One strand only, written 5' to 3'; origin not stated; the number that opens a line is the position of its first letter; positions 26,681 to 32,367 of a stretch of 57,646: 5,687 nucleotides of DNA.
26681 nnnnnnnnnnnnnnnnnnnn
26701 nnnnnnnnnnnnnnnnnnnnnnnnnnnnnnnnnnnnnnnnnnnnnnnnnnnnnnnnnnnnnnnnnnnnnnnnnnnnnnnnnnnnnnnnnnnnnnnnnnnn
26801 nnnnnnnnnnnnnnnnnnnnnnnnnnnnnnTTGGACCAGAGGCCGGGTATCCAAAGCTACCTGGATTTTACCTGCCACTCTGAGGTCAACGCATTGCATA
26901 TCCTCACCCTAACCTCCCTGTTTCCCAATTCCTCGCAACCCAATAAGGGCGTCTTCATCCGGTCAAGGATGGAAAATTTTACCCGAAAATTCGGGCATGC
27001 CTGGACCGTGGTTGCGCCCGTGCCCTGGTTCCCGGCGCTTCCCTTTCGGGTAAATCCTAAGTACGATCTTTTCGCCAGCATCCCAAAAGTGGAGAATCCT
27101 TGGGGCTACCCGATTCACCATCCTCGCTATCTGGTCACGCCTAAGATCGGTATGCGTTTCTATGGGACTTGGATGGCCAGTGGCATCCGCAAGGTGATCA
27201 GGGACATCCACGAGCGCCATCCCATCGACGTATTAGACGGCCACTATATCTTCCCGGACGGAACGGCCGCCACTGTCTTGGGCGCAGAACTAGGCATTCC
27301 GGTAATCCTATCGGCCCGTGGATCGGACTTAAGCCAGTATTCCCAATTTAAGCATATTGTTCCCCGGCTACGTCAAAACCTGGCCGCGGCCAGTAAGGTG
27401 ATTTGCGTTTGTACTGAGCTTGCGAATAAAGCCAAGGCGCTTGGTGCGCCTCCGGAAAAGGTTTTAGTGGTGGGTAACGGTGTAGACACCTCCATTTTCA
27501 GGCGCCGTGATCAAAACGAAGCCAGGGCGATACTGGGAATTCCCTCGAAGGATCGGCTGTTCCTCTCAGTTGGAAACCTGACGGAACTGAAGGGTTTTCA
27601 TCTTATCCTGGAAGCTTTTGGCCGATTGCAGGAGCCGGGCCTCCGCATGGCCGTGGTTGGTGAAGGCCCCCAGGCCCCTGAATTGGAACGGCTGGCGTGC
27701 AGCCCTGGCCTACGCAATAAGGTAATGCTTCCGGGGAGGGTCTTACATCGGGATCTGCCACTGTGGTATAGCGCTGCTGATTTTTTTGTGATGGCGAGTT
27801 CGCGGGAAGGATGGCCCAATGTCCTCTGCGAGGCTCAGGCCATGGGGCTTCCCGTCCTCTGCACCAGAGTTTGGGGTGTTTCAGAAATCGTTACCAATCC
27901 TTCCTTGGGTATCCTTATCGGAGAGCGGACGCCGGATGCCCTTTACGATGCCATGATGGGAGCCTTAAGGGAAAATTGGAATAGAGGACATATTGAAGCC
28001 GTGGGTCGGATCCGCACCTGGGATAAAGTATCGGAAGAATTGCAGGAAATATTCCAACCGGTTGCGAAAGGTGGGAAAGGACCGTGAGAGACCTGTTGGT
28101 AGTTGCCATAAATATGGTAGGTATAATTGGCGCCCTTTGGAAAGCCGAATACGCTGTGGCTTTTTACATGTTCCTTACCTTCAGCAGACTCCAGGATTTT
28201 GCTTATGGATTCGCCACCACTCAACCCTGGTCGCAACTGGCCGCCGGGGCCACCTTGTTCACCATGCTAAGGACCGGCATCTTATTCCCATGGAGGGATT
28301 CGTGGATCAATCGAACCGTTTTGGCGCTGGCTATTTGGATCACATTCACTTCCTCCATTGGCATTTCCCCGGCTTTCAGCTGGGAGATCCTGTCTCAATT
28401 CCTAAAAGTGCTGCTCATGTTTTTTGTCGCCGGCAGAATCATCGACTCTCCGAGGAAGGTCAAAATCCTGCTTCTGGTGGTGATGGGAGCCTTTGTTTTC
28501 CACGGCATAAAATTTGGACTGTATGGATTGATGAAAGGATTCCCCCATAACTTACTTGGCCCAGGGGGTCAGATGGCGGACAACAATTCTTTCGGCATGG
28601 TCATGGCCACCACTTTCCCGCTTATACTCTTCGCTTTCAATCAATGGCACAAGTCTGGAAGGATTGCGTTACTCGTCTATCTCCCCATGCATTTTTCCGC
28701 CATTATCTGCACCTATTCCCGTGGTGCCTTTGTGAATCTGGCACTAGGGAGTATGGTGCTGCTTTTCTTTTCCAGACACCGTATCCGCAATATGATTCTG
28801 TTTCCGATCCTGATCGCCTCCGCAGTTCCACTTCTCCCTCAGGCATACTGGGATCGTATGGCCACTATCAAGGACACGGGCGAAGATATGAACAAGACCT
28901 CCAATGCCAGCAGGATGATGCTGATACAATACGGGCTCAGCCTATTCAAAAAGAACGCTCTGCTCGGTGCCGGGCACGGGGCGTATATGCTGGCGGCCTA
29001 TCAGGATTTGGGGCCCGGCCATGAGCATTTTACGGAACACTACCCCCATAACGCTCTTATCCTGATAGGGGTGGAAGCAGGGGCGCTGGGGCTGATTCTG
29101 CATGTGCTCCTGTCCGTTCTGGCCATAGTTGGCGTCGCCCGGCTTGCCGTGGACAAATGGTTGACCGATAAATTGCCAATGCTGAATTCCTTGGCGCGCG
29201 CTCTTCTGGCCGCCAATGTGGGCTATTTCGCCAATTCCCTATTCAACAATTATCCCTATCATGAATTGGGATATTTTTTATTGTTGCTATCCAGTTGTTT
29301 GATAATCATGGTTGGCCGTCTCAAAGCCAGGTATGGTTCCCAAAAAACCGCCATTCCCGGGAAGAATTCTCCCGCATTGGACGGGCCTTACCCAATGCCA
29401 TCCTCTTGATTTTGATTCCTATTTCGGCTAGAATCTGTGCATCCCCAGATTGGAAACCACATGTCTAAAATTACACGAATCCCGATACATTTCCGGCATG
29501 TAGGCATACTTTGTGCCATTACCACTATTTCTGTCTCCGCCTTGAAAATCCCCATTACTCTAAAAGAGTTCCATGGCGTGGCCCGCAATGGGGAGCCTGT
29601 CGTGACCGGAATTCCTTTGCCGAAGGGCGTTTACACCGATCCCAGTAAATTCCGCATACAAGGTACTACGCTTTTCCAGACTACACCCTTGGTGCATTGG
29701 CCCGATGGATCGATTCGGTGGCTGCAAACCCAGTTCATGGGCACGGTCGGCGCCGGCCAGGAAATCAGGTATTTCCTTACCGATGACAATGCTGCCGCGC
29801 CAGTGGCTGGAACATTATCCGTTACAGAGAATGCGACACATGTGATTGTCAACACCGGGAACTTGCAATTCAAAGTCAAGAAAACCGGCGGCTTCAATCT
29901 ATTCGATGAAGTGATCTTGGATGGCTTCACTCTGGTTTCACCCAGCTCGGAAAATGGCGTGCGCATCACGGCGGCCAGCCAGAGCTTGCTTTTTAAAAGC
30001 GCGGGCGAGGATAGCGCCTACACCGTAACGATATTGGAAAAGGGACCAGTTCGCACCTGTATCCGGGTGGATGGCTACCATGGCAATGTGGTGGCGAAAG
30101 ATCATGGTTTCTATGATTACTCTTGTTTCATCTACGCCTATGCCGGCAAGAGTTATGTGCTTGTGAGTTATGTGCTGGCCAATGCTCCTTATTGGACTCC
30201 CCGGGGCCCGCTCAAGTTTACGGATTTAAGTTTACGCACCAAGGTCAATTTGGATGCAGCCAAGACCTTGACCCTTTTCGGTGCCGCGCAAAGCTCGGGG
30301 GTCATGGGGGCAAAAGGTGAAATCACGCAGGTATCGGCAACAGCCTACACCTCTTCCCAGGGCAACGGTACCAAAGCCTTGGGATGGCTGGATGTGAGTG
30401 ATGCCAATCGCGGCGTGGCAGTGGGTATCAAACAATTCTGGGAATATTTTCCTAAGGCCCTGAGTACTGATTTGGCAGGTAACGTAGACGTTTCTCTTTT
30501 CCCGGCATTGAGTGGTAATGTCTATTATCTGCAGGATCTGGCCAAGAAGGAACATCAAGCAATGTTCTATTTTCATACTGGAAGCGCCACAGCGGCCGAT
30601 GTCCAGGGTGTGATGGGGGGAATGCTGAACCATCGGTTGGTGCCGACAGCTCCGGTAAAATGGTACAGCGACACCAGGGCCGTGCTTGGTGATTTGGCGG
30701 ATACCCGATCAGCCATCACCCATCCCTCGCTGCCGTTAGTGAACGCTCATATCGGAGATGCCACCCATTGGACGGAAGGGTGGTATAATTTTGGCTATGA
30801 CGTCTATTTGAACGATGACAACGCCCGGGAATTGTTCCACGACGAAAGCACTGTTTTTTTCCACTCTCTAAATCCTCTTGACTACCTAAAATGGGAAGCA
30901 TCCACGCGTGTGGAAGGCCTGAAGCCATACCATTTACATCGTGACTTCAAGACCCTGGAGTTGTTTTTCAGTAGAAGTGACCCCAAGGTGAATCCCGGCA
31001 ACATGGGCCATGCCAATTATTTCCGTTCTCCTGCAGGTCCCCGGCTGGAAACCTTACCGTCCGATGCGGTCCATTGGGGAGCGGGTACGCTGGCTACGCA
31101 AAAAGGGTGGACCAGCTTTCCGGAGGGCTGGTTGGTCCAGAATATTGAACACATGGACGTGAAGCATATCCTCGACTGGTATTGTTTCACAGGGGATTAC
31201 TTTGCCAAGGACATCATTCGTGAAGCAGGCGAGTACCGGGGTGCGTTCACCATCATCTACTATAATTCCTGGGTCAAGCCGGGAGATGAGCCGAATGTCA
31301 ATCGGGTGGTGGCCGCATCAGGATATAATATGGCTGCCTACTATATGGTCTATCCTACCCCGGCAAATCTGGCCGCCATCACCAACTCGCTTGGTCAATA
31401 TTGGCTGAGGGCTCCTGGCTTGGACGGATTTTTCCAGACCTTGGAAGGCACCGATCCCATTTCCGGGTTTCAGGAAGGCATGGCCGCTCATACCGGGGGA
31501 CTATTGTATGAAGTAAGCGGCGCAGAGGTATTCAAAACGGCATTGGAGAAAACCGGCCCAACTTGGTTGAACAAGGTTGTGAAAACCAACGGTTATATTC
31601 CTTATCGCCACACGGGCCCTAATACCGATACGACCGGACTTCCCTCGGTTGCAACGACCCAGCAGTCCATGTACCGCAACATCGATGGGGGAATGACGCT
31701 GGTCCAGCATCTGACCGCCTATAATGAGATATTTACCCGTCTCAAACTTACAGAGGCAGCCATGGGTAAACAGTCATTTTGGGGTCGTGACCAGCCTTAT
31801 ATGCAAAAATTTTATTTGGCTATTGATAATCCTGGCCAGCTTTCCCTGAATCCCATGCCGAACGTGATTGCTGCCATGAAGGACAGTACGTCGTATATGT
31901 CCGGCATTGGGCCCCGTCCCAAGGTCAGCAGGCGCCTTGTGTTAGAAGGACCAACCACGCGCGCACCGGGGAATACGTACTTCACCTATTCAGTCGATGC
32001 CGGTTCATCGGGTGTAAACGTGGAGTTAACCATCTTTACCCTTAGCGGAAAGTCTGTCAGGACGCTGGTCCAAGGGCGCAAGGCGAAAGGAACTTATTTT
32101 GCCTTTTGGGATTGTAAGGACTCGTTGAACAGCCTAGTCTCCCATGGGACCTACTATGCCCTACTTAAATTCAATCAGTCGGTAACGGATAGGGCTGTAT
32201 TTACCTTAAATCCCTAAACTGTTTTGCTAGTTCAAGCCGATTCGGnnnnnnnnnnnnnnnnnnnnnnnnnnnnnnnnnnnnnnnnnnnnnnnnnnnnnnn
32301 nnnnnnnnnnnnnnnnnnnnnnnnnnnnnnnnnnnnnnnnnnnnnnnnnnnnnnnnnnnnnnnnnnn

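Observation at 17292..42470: Dispersed Dlt-like four-part set (adenylating ligase, DltC-like carrier, MBOAT, DltD-like anchor) inside a PEP-CTERM/exosortase EPS island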

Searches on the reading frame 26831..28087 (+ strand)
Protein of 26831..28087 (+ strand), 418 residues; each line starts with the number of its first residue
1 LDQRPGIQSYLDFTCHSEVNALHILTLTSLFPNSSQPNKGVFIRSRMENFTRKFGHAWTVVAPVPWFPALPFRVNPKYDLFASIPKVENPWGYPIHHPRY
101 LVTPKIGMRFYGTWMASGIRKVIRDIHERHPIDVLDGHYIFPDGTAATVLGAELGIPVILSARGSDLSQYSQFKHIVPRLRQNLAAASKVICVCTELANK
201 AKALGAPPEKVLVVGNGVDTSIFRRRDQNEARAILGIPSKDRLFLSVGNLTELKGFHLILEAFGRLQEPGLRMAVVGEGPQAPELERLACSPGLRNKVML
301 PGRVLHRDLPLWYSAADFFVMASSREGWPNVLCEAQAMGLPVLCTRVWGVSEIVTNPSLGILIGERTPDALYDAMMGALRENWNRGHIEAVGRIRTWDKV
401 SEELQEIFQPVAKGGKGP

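Call 7: search_protein_families(library=ncbifam, proteins=[window:26831-28087:+], max_evalue=0.00001)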
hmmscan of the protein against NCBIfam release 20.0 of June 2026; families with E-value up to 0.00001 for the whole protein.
window:26831-28087:+ (418 aa): 26 families (the best 25 are shown)
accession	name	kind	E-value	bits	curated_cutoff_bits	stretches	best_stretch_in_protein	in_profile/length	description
NF047684.1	TeichurnBiosyTuaC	equivalog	2.8e-48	164.8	550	1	23-386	2-359/391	teichuronic acid biosynthesis protein TuaC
TIGR03088.1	stp2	hypoth_equivalog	1.1e-26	93.8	409.05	1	188-399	138-356/374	TIGR03088 family PEP-CTERM/XrtA system glycosyltransferase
TIGR03999.1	thiol_BshA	equivalog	2.9e-26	92.3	273.7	1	123-386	76-343/375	N-acetyl-alpha-D-glucosaminyl L-malate synthase BshA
NF041876.1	EPS_EpsE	equivalog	3.2e-25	89.2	400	1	181-399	156-379/389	exopolysaccharide biosynthesis GT4 family glycosyltransferase EpsE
TIGR03449.1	mycothiol_MshA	equivalog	1.8e-24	86.4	462.5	1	185-408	162-400/406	D-inositol-3-phosphate glycosyltransferase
TIGR04063.1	stp3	hypoth_equivalog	4.1e-22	78.6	442.05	1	123-411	84-395/397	TIGR04063 family PEP-CTERM/XrtA system glycosyltransferase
TIGR04157.1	glyco_rSAM_CFB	subfamily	2.5e-20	72.8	400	1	171-361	154-346/406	TIGR04157 family glycosyltransferase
TIGR04005.1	wcaL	equivalog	9.3e-19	67.5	537.6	1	160-376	148-365/406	colanic acid biosynthesis glycosyltransferase WcaL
TIGR04047.1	MSMEG_0565_glyc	hypoth_equivalog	5.5e-17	61.9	259.85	1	183-401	135-364/373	MSMEG_0565 family glycosyltransferase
NF050063.1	ProtGlycPglJ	equivalog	5.3e-16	58.8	500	1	236-398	189-351/363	N-acetylgalactosamine-N,N'-diacetylbacillosaminyl-diphospho-undecaprenol 4-alpha-N-acetylgalactosaminyltransferase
NF053787.1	GlcN_PG_synth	equivalog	3.1e-14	52.6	480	1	186-411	143-359/361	N-acetylglucosaminyl phosphatidylglycerol synthase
NF038229.1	Glyco4_Geo_Pelo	equivalog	1.5e-13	50.5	400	1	128-364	52-286/338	GPMC system family 4 glycosyltransferase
TIGR02149.1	glgA_Coryne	subfamily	9.6e-13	48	302.4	1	182-367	140-335/391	glycogen synthase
NF007640.0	PRK10307.1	subfamily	1.3e-12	47.4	276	1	181-395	166-386/411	WcaI family glycosyltransferase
NF011726.0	PRK15179.1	equivalog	2.3e-12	46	733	1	173-364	443-640/694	Vi polysaccharide biosynthesis protein TviE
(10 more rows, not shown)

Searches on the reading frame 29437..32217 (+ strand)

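Call 7: search_protein_families(library=ncbifam, proteins=[window:29437-32217:+], max_evalue=0.00001)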
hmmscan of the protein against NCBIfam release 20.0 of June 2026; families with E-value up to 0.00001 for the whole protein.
window:29437-32217:+ (926 aa): 0 families

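Call 8: search_protein_families(library=pfam, proteins=[window:29437-32217:+], max_evalue=1)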
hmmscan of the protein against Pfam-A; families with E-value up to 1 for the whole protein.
window:29437-32217:+ (926 aa): 3 families
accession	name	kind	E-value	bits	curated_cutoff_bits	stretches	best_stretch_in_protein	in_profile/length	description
PF21345.3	PcRGLX_2nd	-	3.5e-11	43.2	23.5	2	128-245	2-120/360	PcRGLX-like protein central beta sandwich domain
PF13860.13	FlgD_ig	-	4.1e-05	23.9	27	1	849-907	12-70/79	FlgD Ig-like domain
PF19501.5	PcRGLX_1st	-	5.3e-05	23.4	22.1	1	54-96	18-64/83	PcRGLX-like N-terminal RIFT barrel domain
